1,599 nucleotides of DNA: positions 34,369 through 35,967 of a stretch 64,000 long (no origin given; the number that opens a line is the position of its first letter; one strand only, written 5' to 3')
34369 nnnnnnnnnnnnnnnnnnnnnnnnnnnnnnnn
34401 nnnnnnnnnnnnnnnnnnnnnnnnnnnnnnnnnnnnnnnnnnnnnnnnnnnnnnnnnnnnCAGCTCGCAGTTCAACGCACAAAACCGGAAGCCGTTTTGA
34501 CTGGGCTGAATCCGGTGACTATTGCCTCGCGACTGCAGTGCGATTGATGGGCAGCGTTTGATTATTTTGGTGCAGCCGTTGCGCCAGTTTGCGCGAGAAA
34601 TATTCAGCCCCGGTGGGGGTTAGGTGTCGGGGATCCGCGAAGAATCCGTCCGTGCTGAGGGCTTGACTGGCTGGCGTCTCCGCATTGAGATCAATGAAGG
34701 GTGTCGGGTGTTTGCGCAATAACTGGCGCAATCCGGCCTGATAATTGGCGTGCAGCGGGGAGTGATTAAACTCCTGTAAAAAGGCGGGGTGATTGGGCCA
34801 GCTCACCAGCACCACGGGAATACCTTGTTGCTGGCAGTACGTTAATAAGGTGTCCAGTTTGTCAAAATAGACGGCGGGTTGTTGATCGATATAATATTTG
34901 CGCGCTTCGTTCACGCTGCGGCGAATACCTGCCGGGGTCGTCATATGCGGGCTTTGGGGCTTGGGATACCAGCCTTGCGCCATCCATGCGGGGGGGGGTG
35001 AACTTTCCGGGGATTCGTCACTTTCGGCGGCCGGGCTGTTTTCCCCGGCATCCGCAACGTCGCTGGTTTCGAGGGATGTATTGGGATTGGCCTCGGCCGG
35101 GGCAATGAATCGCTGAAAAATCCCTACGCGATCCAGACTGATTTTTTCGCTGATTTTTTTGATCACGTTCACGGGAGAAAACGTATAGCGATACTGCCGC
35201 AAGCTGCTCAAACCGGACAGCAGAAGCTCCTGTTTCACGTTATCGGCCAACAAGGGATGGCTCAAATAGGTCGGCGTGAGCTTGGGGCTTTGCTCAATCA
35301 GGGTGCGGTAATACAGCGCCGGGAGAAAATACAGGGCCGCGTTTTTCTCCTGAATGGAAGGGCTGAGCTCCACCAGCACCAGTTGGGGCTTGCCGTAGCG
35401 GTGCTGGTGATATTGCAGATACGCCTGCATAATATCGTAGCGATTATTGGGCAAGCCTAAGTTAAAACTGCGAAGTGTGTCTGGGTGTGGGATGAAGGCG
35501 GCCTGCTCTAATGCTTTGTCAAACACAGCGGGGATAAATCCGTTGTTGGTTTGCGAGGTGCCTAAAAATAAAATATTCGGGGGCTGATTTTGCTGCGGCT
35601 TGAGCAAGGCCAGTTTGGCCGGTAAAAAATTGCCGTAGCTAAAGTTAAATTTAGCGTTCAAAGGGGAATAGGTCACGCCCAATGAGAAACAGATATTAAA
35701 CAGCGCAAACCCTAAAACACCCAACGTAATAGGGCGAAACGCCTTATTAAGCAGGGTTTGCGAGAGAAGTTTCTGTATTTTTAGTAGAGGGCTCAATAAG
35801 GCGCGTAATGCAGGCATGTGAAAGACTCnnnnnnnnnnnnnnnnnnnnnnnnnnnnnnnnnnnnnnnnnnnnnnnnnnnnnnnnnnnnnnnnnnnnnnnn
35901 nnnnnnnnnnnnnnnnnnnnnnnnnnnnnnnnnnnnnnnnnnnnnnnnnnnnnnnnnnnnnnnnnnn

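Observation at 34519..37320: MBOAT plus SGNH-like acylation module carrying a C9 tract inside the SGNH gene and a G7 tract in the operon promoter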

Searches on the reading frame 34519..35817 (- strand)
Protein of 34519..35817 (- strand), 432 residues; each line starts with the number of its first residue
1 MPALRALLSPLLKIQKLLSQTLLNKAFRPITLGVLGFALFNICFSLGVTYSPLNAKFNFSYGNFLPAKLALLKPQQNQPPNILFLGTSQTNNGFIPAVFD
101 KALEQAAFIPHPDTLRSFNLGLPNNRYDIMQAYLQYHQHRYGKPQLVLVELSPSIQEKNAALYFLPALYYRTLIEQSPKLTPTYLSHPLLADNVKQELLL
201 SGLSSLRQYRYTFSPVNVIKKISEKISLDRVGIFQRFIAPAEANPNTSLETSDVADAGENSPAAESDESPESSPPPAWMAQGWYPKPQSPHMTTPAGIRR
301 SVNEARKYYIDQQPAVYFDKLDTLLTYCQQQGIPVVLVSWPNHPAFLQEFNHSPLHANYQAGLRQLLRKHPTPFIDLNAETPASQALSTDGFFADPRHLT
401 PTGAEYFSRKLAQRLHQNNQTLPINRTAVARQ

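Call 3: search_protein_families(library=pfam, proteins=[window:34519-35817:-], max_evalue=0.01)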
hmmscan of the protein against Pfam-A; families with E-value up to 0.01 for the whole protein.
window:34519-35817:- (432 aa): 2 families
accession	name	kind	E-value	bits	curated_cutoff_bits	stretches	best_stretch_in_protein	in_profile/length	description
PF13472.12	Lipase_GDSL_2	-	0.00023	22.1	32.9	1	315-405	82-177/178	GDSL-like Lipase/Acylhydrolase family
PF16822.11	ALGX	-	0.00027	21.1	26.5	1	330-426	41-141/268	SGNH hydrolase-like domain, acetyltransferase AlgX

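Call 4: search_protein_families(library=ncbifam, proteins=[window:34519-35817:-], max_evalue=0.01)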
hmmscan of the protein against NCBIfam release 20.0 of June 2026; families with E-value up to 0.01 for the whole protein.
window:34519-35817:- (432 aa): 0 families

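Call 6: find_encoding_contigs(protein=window:34519-35817:-, flank=5000, max_places=10)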
Protein window:34519-35817:- (432 aa): 10 contigs read that carry it; 1 place shown.
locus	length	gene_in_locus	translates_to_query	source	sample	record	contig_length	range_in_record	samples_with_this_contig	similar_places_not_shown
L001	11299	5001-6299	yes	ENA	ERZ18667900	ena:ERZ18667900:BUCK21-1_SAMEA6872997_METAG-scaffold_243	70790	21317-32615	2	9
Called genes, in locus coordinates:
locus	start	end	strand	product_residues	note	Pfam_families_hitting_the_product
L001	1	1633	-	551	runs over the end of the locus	PF11741:AMIN (weak)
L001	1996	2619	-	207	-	PF08212:Lipocalin_2, PF00061:Lipocalin (weak)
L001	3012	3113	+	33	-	-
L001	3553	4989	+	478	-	PF03062:MBOAT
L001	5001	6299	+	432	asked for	PF27429:LB_356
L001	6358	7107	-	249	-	PF02678:Pirin, PF17954:Pirin_C_2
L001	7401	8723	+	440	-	PF13738:Pyr_redox_3 (faint), PF01266:DAO (faint), PF01494:FAD_binding_3 (faint), PF03486:HI0933_like (faint), PF07992:Pyr_redox_2, PF13450:NAD_binding_8 (weak), PF00070:Pyr_redox, PF22366:NDH2_C, +1 more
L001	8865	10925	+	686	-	PF00512:HisKA, PF02518:HATPase_c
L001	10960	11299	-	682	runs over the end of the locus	PF07719:TPR_2 (faint), PF12895:ANAPC3 (faint), PF13424:TPR_12 (faint), PF13428:TPR_14 (faint), PF13432:TPR_16 (faint), PF00515:TPR_1 (faint), PF23914:TPR_CcmH_CycH, PF14559:TPR_19 (weak), +4 more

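Call 9: find_homologous_proteins(query=window:34519-35817:-, max_evalue=0.001)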
Query window:34519-35817:- (432 aa): 69 proteins with E <= 0.001 among 7843 candidates.
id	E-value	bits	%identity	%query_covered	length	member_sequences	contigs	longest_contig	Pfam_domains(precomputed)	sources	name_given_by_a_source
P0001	1.5e-288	975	100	100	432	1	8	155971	PF27429.1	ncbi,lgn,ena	-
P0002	3.8e-252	855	88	97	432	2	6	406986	PF27429.1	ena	-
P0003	2.4e-161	556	66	93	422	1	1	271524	PF27429.1,PF07611.18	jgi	jgi:hypothetical protein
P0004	4.3e-158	545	65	92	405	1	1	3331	PF27429.1,PF07611.18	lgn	-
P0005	1.6e-156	540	65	92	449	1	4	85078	PF27429.1,PF07611.18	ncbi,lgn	-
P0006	1.7e-155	536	62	93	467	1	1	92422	PF27429.1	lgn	-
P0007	2.0e-153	529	62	94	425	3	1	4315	PF27429.1,PF07611.18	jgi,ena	-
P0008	7.9e-143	495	61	93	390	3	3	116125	PF27429.1,PF07611.18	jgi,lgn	jgi:hypothetical protein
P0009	4.7e-136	472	55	95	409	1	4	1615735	PF27429.1,PF07611.18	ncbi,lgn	-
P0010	8.8e-136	471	57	95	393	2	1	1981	PF27429.1,PF07611.18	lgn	-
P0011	1.8e-135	470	59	91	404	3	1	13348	PF27429.1,PF07611.18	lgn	-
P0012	1.9e-135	470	59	90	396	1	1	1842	PF27429.1,PF07611.18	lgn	-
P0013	6.7e-135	468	56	93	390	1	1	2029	PF27429.1,PF07611.18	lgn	-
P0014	6.7e-135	468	56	94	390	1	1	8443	PF27429.1,PF07611.18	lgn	-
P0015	8.6e-135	468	57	92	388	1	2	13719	PF27429.1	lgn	-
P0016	2.3e-134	467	57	92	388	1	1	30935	PF27429.1,PF07611.18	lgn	-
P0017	5.6e-134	465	58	91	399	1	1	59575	PF27429.1,PF07611.18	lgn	-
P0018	6.4e-134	465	58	92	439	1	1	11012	PF27429.1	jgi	jgi:hypothetical protein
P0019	1.1e-132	461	57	90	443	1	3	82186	PF27429.1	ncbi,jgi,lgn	ncbi:MAG TPA: hypothetical protein V6C52_12860 [Coleofasciculaceae cyanobacterium]|jgi:hypothetical 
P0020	2.2e-132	460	56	91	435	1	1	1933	PF27429.1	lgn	-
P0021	2.1e-131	457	57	93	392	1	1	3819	PF27429.1,PF07611.18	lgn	-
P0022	6.5e-131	455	56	90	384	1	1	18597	PF27429.1,PF07611.18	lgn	-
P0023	6.6e-131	455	56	89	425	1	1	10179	PF27429.1,PF07611.18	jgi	jgi:hypothetical protein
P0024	3.4e-130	453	55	94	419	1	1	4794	PF27429.1,PF07611.18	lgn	-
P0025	1.6e-129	451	58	90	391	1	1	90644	PF27429.1,PF07611.18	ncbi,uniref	ncbi:hypothetical protein [Vampirovibrio sp.]|uniref:hypothetical protein n=1 Tax=Vampirovibrio sp. 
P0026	1.8e-129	450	55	90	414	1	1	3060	PF27429.1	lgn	-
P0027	4.4e-129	449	57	93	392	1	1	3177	PF27429.1,PF07611.18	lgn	-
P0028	8.1e-129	448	58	90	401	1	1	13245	PF27429.1,PF07611.18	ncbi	-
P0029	1.0e-128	448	52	90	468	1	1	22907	PF27429.1,PF07611.18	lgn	-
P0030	1.0e-128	448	62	85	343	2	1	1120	PF27429.1,PF07611.18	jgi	jgi:hypothetical protein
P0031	2.7e-128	447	54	97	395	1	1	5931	PF27429.1,PF13472.13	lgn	-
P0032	7.5e-128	445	54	91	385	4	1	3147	PF27429.1,PF07611.18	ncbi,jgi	jgi:hypothetical protein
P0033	4.6e-127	443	54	94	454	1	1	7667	PF27429.1,PF07611.18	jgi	jgi:hypothetical protein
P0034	2.1e-126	440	56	90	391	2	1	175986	PF27429.1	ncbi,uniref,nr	ncbi:hypothetical protein [Vampirovibrio chlorellavorus]|uniref:hypothetical protein n=1 Tax=Vampiro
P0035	4.8e-126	439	55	92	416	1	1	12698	PF27429.1,PF07611.18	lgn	-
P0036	6.0e-126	439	56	89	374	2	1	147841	PF27429.1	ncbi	-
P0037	7.6e-126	439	55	89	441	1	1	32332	PF07611.18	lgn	-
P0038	3.5e-124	433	57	90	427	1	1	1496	PF27429.1,PF07611.18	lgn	-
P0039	5.4e-124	432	56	89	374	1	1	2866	PF27429.1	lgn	-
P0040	1.5e-123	431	55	90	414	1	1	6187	PF27429.1,PF07611.18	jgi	jgi:hypothetical protein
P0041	2.4e-122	427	56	84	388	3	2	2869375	PF27429.1,PF13472.13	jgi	jgi:hypothetical protein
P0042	3.8e-122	426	54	90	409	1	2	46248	PF27429.1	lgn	-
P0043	3.0e-121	423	54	92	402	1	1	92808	PF07611.18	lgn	-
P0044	2.5e-119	417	54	91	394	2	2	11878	PF27429.1,PF07611.18,PF13472.13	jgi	jgi:hypothetical protein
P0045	2.7e-119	417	51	96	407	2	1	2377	PF27429.1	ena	-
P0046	5.9e-119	416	54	90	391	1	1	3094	PF27429.1,PF07611.18,PF13472.13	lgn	-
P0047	1.4e-115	405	51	95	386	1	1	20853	PF27429.1,PF07611.18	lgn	-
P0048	5.5e-115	403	51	89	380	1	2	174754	PF27429.1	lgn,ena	-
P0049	6.8e-114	399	51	90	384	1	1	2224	PF27429.1,PF07611.18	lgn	-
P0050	1.2e-112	395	51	91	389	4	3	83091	PF27429.1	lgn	-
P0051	1.3e-112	395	51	90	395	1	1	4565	PF27429.1,PF07611.18,PF13472.13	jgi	-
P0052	2.8e-112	394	52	90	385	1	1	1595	PF27429.1,PF07611.18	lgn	-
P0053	1.2e-110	389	53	91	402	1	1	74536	PF27429.1,PF07611.18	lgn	-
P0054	2.6e-110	387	49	90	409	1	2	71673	PF27429.1,PF07611.18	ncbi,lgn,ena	-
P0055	4.4e-110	387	52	91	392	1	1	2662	PF27429.1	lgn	-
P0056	6.0e-110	386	57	78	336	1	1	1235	PF27429.1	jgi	jgi:hypothetical protein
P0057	6.7e-108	379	61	70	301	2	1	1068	PF27429.1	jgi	-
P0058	7.8e-108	379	47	85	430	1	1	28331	PF27429.1,PF07611.18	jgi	jgi:hypothetical protein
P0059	1.7e-104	368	46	91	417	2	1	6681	PF27429.1,PF07611.18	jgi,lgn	jgi:hypothetical protein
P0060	6.5e-104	366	47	92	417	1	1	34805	PF27429.1,PF07611.18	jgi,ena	-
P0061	7.9e-101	356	48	90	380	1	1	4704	PF07611.18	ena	-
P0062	6.7e-100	353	43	93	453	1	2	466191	PF27429.1,PF07611.18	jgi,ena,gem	-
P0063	2.3e-97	345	54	74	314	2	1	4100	PF27429.1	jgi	jgi:hypothetical protein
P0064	3.5e-88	315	54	66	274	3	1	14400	PF27429.1,PF07611.18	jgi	jgi:hypothetical protein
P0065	4.8e-84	301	43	91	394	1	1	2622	PF27429.1,PF07611.18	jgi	jgi:hypothetical protein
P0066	7.2e-83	297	42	84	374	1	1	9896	PF27429.1,PF07611.18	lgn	-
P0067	1.3e-78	283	54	63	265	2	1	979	PF27429.1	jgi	jgi:hypothetical protein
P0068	1.5e-70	256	38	89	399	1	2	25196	PF27429.1,PF07611.18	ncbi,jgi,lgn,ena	jgi:hypothetical protein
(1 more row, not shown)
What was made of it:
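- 34519..35817 (-): Membrane-anchored SGNH-like partner (432 aa), DUF1574/LB_356 family; predicted triad Ser88 (GTSQT), Asp395 and His398 (DPRH). Precomputed PF27429 LB_356 (calls 6, 9).
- On DUF1574 / LB_356 family: PF27429 LB_356 is precomputed for this exact protein (calls 6, 9).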

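Call 11: find_related_loci(query=A1, collection=genome_contigs, flank=4000)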
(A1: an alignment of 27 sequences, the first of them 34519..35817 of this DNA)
Query A1 (432 aa) in genome_contigs; peptide patterns used: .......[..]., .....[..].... (x = any residue, [..] = any of these).
192 stretches matched a pattern; 9 encode a relative of the query (tblastn E <= 1e-3); 9 distinct loci.
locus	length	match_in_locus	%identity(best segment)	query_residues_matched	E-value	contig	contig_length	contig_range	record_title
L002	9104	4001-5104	58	26-415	1e-139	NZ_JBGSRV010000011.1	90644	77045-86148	MAG: Vampirovibrio sp. isolate JTS-AC367 k141_2990039, whole genome shotgun sequence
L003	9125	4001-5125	57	27-413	7e-137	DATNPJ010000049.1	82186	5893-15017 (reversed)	MAG TPA_asm: Coleofasciculaceae cyanobacterium isolate SMAG_U16478 k141_1354682, whole genome shotgun sequence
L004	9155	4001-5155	55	24-415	5e-135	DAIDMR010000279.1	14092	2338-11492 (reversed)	MAG TPA_asm: Vampirovibrio sp. isolate clean456 k141_316751, whole genome shotgun sequence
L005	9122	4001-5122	56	26-415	8e-135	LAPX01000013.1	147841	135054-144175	Vampirovibrio chlorellavorus isolate NCIMB 11383 contig_13, whole genome shotgun sequence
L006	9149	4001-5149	58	20-429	8e-132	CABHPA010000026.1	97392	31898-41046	MAG: Candidatus Melainabacteria bacterium isolate Melainabacteria_sp_nbed3b74 genome assembly, contig: NODE_704_length_9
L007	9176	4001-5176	57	7-415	1e-129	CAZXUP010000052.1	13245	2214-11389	MAG TPA_asm: uncultured Vampirovibrionales bacterium isolate SRP344714_co2_442 genome assembly, contig: NODE_12231_lengt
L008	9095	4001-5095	59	26-415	9e-126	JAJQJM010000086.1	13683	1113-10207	MAG: Vampirovibrio sp. isolate C_No_T20_B_bin.46 scaffold_3252, whole genome shotgun sequence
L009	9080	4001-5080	56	51-415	3e-122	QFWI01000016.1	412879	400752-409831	MAG: Vampirovibrio chlorellavorus isolate Vc_AZ_2 Contig16, whole genome shotgun sequence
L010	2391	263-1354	51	21-415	1e-118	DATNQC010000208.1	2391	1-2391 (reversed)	MAG TPA_asm: Oculatellaceae cyanobacterium isolate SMAG_U16497 k141_582281, whole genome shotgun sequence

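Call 12: list_cluster_members(proteins=[window:34519-35817:-, window:35829-37265:-])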
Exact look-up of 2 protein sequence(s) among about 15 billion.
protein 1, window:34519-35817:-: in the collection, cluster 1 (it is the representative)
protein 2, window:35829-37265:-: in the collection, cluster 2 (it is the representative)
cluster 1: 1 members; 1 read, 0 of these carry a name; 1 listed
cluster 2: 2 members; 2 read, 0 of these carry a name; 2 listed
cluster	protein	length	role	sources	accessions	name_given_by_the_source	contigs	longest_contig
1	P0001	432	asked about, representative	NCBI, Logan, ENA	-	-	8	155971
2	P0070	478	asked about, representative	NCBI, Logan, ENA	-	-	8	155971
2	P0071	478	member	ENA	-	-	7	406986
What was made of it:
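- On Simple-sequence-repeat contingency (phase-variable) locus: At assembly level the exact protein is on 8 contigs in a one-member cluster (call 12).
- The exact 432-aa protein is on 8 contigs in a one-member cluster, the same count as the MBOAT (call 12). The window comes from a metagenome-assembled contig (calls 6, 12). The exact protein is on 8-10 contigs from NCBI, ENA and Logan assemblies (calls 6, 12).
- Tried and rejected: The species is present only in NCBI, ENA and Logan assemblies (call 12).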

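Call 13: find_encoding_contigs(protein=P0002, flank=4000, max_places=10)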
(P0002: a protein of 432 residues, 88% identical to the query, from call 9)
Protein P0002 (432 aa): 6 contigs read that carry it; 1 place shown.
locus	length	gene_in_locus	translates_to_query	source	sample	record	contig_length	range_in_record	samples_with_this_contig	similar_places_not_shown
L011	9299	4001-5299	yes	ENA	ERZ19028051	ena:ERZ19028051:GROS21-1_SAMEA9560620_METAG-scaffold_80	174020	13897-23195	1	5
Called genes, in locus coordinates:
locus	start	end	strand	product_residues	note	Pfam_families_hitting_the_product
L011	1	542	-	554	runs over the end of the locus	PF11741:AMIN (weak)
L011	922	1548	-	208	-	PF08212:Lipocalin_2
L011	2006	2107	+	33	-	-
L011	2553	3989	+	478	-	PF03062:MBOAT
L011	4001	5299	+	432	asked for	PF27429:LB_356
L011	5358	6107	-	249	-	PF02678:Pirin, PF17954:Pirin_C_2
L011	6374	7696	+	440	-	PF13738:Pyr_redox_3 (faint), PF01266:DAO (faint), PF01494:FAD_binding_3 (faint), PF03486:HI0933_like (faint), PF07992:Pyr_redox_2, PF13450:NAD_binding_8 (weak), PF00070:Pyr_redox, PF22366:NDH2_C, +1 more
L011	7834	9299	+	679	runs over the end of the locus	PF03924:CHASE (faint), PF00512:HisKA, PF02518:HATPase_c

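Call 14: find_encoding_contigs(protein=P0003, flank=4000, max_places=3)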
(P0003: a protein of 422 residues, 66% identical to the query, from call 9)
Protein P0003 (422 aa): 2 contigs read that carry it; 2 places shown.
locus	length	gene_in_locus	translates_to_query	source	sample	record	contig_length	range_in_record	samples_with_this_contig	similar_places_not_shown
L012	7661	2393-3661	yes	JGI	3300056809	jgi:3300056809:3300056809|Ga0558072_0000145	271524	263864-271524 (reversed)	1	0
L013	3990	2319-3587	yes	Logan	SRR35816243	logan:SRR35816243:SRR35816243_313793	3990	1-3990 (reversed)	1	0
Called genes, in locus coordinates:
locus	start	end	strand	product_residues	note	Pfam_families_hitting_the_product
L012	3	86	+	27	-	?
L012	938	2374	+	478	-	PF03062:MBOAT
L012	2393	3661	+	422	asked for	PF07611:DUF1574 (faint), PF27429:LB_356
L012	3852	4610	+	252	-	PF00106:adh_short, PF08659:KR, PF13561:adh_short_C2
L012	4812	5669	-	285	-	PF02678:Pirin, PF17954:Pirin_C_2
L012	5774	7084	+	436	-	PF01266:DAO (faint), PF01494:FAD_binding_3 (faint), PF03486:HI0933_like (faint), PF07992:Pyr_redox_2, PF13738:Pyr_redox_3 (faint), PF13450:NAD_binding_8 (weak), PF00070:Pyr_redox, PF22366:NDH2_C, +1 more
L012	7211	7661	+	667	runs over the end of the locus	PF00512:HisKA, PF02518:HATPase_c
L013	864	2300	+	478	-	PF03062:MBOAT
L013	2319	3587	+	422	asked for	PF07611:DUF1574 (faint), PF27429:LB_356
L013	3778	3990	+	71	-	?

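Call 30: predict_structure(alignment_id=A1)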
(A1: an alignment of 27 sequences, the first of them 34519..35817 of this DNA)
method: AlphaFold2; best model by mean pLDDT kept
length: 432 residues; sequences in the alignment: 27
mean_pLDDT: 79.6   pTM: 0.77
mean pLDDT of the five models: 79.6, 78.3, 77.5, 77.1, 76.1
residues with pLDDT >= 90: 206; 70-90: 116; 50-70: 56; < 50: 54
segments of 3 or more residues with pLDDT < 50: 204-206, 227-270, 426-432
pLDDT, mean of each block of 10 residues (from residue 1): 70 76 76 87 77 76 88 87 94 96 77 83 88 96 95 69 81 91 90 82 53 56 51 35 33 39 42 83 91 95 92 89 96 96 96 94 95 95 94 95 97 86 50 40
secondary structure, 60 per line:
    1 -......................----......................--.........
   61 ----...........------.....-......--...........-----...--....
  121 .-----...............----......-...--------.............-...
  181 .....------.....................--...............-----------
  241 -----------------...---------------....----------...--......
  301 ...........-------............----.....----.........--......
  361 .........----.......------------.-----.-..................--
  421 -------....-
elements in order: H2-23 H28-49 H52-60 H65-75 E82-86 H88-93 H96-106 E117-121 H127-141 E146-151 H164-176 H178-185 H192-212 H215-229 H276-279 H295-311 H319-330 E335-339 H344-352 H355-369 E374-376 H377-380 H401-418 H428-431
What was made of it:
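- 34519..35817 (-): AF2 model: mean pLDDT 79.6, N-terminal helices, alpha/beta core (call 30).
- On Bacterial MBOAT-SGNH envelope acyltransferase pairs (PatA/PatB paradigm): N-terminal helices and an alpha/beta core in the AF2 model (call 30).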

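Call 32: search_solved_structures(query=A1, max_evalue=1)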
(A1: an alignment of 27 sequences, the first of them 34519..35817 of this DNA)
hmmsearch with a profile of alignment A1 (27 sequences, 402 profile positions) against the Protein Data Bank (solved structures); distinct sequences matched with E-value up to 1: 3.
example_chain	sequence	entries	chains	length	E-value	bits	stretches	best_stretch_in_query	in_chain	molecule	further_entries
3mil_A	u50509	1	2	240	0.074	15.1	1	322-388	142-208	Isoamyl acetate-hydrolyzing esterase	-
8a2n_B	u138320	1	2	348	0.34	12.9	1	328-384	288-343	CgnD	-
3pn9_A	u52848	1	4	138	0.84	11.6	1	291-330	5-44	Proline dipeptidase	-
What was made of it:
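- On PatB (DUF459) peptidoglycan O-acetyltransferase family: No PDB sequence hit to PatB at E<=1 (call 32).
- Tried and rejected: A profile of the partner family gave only marginal hits: Iah1 SGNH esterase at E 0.074 and CgnD at E 0.34 (call 32).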
